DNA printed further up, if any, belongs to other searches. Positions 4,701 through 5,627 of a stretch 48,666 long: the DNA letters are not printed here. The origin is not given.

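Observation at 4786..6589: NYN-family nuclease gene plus hyper-acidic partner gene inserted between rpsJ and rplC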

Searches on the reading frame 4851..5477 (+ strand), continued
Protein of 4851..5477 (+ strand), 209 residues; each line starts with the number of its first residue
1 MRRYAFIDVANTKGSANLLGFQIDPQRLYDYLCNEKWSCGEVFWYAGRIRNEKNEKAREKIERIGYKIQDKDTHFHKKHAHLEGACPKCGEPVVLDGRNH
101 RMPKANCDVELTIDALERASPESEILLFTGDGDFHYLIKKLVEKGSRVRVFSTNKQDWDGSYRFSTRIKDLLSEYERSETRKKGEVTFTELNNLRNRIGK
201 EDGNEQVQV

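Call 43: find_encoding_contigs(protein=P0015, flank=5000)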
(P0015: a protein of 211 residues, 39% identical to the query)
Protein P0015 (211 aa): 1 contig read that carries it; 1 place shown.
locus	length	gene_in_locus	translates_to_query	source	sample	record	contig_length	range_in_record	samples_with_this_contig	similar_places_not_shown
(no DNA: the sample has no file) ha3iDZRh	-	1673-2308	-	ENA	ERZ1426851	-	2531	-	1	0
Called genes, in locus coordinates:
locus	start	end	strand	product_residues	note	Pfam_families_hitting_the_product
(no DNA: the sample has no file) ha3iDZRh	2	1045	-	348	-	?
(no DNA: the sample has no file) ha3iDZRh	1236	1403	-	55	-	PF02416:TatA_B_E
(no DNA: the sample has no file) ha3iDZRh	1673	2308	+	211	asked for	PF01936:NYN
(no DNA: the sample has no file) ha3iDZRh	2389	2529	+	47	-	?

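Call 44: find_related_loci(query=A2, collection=metagenome_contigs, flank=3000)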
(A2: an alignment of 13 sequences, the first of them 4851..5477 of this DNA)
Query A2 (209 aa) in metagenome_contigs; peptide patterns used: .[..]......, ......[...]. (x = any residue, [..] = any of these).
182 stretches matched a pattern; 95 encode a relative of the query (tblastn E <= 1e-3); the best 80 are kept; 80 distinct loci.
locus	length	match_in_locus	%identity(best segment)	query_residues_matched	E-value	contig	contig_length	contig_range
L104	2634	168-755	56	1-205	2e-73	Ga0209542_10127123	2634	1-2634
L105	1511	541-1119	55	1-202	1e-74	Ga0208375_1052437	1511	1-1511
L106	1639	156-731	56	1-201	1e-70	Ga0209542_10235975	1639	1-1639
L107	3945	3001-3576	56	1-201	1e-67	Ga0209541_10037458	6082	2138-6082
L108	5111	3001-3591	54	1-206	2e-65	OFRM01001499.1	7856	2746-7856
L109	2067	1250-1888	43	1-207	2e-51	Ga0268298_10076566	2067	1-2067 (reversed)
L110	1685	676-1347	42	1-203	1e-49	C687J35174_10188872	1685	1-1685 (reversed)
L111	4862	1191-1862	42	1-203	2e-48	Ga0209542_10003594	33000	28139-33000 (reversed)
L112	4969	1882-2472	44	1-200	1e-45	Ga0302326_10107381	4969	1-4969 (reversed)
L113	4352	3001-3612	42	1-205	2e-42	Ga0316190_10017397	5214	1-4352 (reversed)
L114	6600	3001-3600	42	1-202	8e-42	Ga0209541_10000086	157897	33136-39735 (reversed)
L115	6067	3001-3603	40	1-202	3e-40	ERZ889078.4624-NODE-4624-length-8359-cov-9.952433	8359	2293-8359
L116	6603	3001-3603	40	1-202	3e-40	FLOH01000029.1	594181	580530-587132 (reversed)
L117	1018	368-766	52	64-205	2e-41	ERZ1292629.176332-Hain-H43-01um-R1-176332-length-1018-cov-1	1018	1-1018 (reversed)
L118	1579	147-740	40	1-200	9e-40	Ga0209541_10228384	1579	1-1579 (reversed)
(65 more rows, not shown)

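Call 45: find_related_loci(query=A2, collection=viral_contigs, flank=3000)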
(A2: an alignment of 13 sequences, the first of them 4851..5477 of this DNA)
Query A2 (209 aa) in viral_contigs; peptide patterns used: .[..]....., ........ (x = any residue, [..] = any of these).
88 stretches matched a pattern; 19 encode a relative of the query (tblastn E <= 1e-3); 19 distinct loci.
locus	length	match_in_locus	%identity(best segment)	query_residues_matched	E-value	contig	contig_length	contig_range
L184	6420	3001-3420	34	1-155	7e-15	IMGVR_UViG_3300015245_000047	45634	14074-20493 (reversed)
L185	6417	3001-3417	31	1-153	5e-14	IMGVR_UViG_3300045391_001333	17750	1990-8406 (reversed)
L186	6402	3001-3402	29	5-155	3e-11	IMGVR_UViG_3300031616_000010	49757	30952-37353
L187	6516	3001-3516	24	1-147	1e-9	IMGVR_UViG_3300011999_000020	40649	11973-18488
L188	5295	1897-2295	28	6-153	2e-9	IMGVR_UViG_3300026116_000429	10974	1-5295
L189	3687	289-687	28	6-153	2e-9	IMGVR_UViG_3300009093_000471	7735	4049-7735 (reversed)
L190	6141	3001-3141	47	104-150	2e-8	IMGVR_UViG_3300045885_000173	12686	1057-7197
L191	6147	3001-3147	41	104-152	7e-8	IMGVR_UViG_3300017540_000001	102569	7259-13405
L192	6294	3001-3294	28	56-154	4e-8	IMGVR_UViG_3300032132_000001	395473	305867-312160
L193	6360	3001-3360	28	20-156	8e-8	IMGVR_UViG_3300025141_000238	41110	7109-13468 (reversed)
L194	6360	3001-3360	25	20-156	1e-7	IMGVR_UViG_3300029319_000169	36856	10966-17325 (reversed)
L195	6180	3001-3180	38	93-152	4e-7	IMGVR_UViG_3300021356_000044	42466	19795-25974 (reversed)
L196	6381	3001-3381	27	2-145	3e-7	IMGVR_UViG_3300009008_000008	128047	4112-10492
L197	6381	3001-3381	27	2-145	3e-7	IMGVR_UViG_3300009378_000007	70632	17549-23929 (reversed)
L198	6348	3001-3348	24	20-152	1e-6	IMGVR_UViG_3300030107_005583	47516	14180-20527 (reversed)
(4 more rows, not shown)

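Call 46: fold_search(model_id=the predicted structure, library=pdb)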
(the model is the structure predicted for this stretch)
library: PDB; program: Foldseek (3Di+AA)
matches with E <= 10: 1374; with E <= 0.001: 1
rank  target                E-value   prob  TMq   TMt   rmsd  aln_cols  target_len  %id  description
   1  2qip                  6.1e-06  1.00  0.57  0.72   7.4       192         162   17  Crystal structure of a protein of unknown function VPA0982 from Vibrio parahaemolyticus RIMD 2210633 (released 2007-07-24)
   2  1nhp                  1.1e-03  0.84  0.25  0.13  21.7       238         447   13  CRYSTALLOGRAPHIC ANALYSES OF NADH PEROXIDASE CYS42ALA AND CYS42SER MUTANTS: ACTIVE SITE STRUCTURE, MECHANISTIC IMPLICATI (released 1995-02-14)
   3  3cqd_B                1.1e-03  1.00  0.35  0.25  11.9       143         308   15  Structure of the tetrameric inhibited form of phosphofructokinase-2 from Escherichia coli (released 2008-09-16)
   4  1nhr                  1.2e-03  0.82  0.25  0.13  22.1       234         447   13  AN L40C MUTATION CONVERTS THE CYSTEINE-SULFENIC ACID REDOX CENTRE IN ENTEROCOCCAL NADH PEROXIDASE TO A DISULFIDE (released 1995-02-14)
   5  3uqe_B                1.4e-03  0.99  0.37  0.27  12.7       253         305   12  Crystal structure of the Phosphofructokinase-2 mutant Y23D from Escherichia coli (released 2012-11-21)
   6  1nhs                  1.8e-03  0.77  0.25  0.13  22.1       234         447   12  AN L40C MUTATION CONVERTS THE CYSTEINE-SULFENIC ACID REDOX CENTRE IN ENTEROCOCCAL NADH PEROXIDASE TO A DISULFIDE (released 1995-02-14)
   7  3n1c_A                2.1e-03  0.99  0.33  0.24  12.2       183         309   12  Crystal structure of the phosphofructokinase-2 from Escherichia coli in complex with fructose-6-phosphate (released 2010-12-08)
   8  3cqd_A                2.2e-03  0.99  0.37  0.27  12.0       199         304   14  Structure of the tetrameric inhibited form of phosphofructokinase-2 from Escherichia coli (released 2008-09-16)
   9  2l82_MODEL_1_A        3.9e-03  0.99  0.37  0.44   5.6       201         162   13  Solution NMR Structure of de novo designed protein, P-loop NTPase fold, Northeast Structural Genomics Consorti (released 2011-02-09)
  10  5guy_B                4.7e-03  0.98  0.33  0.34   8.5       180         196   12  Structural and functional study of chuY from E. coli CFT073 strain (released 2017-03-08)
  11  4dhe_A                8.7e-03  0.89  0.33  0.33  20.1       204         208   12  Crystal structure of a probable GTP-binding protein engB from Burkholderia thailandensis (released 2012-02-08)
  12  2wyw_A                1.4e-02  0.77  0.36  0.31  12.7       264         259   14  High resolution structure of Thermus thermophilus enoyl-acyl carrier protein reductase NAD and triclosan-form (released 2010-11-24)
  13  6t5u_B                1.4e-02  0.60  0.22  0.25  20.0       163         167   12  KRasG12C ligand complex (released 2020-02-19)
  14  3eh2_C                1.5e-02  0.38  0.21  0.09  18.4       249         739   11  Crystal structure of the human COPII-coat protein Sec24c (released 2008-10-21)
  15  9u95_A                1.6e-02  0.63  0.25  0.29  20.1       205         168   11  Crystal structure of KRAS-G12D/Q99L mutant in complex with MRTX-1133 (released 2026-03-25)
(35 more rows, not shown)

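Call 77: search_protein_families(library=phrogs, proteins=[window:4851-5477:+, L002:1603-2040:+], max_evalue=0.01)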
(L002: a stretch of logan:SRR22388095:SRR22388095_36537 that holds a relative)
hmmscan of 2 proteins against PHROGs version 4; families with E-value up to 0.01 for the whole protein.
window:4851-5477:+ (209 aa): 0 families

L002:1603-2040:+ (146 aa): 0 families

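Call 85: search_protein_families(library=pfam, proteins=[L187:913-2928:-, L187:3001-3636:+, L187:3912-4514:-, L187:4522-4761:-, L187:4867-6489:-], max_evalue=0.001)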
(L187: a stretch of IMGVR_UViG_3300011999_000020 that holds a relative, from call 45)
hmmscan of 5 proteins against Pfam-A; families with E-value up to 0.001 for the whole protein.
L187:913-2928:- (671 aa): 1 family
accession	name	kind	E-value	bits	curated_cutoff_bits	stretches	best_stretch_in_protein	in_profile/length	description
PF01555.25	N6_N4_Mtase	-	3.6e-42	145.2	26.7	1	103-381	1-213/221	DNA methylase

L187:3001-3636:+ (212 aa): 1 family
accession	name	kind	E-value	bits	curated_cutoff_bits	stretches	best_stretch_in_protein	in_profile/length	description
PF01936.24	NYN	-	1.3e-19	71.6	24.2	1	93-197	44-143/145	NYN domain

L187:3912-4514:- (200 aa): 1 family
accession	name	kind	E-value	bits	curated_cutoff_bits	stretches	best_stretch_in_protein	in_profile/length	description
PF01510.30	Amidase_2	-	6.4e-19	69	26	1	19-167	7-129/131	N-acetylmuramoyl-L-alanine amidase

L187:4522-4761:- (79 aa): 0 families

L187:4867-6489:- (540 aa): 0 families
